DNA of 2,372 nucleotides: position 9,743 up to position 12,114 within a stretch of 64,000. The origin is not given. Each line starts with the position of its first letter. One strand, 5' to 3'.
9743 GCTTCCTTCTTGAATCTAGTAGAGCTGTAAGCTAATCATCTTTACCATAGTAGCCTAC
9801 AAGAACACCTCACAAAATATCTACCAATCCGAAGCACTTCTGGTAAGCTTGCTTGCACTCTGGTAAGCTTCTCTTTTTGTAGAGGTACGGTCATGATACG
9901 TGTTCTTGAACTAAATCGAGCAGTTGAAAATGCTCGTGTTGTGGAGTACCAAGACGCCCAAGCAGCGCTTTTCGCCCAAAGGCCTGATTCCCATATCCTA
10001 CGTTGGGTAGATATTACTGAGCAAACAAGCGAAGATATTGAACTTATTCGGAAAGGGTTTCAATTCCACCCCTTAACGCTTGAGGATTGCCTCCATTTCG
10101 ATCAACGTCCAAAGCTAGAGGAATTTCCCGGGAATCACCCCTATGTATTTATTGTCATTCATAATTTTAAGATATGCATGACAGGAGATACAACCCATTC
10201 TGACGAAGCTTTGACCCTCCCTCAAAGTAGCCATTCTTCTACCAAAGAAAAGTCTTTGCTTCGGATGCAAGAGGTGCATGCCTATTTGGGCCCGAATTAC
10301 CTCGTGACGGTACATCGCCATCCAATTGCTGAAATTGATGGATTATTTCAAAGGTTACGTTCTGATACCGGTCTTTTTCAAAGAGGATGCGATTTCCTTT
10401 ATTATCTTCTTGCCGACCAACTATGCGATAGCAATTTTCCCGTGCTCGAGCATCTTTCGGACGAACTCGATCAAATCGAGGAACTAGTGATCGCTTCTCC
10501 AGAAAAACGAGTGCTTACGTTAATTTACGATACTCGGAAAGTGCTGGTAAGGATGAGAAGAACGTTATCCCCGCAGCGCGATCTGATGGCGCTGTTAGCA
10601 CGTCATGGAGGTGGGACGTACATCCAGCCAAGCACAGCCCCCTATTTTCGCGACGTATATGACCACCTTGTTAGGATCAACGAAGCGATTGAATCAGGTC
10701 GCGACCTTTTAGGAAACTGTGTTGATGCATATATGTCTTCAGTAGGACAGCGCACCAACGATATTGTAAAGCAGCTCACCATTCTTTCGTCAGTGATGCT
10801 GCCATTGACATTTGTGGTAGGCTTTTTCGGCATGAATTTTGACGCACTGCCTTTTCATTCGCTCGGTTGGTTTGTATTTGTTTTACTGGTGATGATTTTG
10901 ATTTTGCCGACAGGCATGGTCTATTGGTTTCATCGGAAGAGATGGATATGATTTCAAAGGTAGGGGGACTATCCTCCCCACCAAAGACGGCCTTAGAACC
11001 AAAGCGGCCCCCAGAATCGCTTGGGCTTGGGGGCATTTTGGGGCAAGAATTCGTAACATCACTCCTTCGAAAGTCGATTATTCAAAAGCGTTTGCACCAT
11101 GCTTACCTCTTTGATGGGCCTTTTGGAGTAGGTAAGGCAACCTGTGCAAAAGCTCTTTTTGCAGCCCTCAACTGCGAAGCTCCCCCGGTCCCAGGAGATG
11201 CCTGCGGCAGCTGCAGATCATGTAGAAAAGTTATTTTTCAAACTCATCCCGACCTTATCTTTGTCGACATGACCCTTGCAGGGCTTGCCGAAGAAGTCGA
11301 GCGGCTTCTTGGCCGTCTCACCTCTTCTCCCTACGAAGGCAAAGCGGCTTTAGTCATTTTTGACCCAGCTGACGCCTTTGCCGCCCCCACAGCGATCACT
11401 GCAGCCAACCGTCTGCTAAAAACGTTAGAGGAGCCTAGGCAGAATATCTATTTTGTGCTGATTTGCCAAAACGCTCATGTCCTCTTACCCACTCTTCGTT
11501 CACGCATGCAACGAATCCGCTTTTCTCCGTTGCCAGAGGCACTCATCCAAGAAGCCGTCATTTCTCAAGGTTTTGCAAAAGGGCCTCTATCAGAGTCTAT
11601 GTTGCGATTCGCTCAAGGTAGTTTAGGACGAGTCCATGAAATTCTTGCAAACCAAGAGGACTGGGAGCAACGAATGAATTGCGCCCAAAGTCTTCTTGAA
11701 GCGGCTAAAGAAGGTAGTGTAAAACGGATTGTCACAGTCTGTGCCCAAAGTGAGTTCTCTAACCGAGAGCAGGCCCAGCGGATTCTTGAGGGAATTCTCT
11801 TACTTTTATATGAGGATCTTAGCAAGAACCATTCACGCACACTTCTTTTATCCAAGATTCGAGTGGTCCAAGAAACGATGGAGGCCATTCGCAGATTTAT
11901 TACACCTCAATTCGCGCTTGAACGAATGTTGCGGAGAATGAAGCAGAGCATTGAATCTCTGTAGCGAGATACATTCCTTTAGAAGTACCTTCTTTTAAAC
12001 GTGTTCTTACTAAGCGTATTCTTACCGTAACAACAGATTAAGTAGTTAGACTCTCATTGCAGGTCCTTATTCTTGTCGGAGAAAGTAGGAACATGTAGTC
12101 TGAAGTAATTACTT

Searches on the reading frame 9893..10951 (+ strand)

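Call 11: search_protein_families(library=pfam, proteins=[window:9893-10951:+], max_evalue=0.001)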
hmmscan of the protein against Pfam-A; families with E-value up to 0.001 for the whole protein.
window:9893-10951:+ (352 aa): 1 family
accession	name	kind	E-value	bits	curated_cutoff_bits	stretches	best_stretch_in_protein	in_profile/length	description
PF01544.23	CorA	-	4e-65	220.4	27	1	36-348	4-292/292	CorA-like Mg2+ transporter protein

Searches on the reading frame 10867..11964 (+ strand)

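Call 11: search_protein_families(library=pfam, proteins=[window:10867-11964:+], max_evalue=0.001)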
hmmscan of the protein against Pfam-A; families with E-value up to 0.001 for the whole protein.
window:10867-11964:+ (365 aa): 2 families
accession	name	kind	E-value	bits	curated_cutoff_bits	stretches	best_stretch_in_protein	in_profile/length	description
PF13177.12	DNA_pol3_delta2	-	1.3e-37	129.7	27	1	60-222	2-160/161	DNA polymerase III, delta subunit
PF00004.35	AAA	-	2.1e-08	35.1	21.2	1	81-221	2-130/131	ATPase family associated with various cellular activities (AAA)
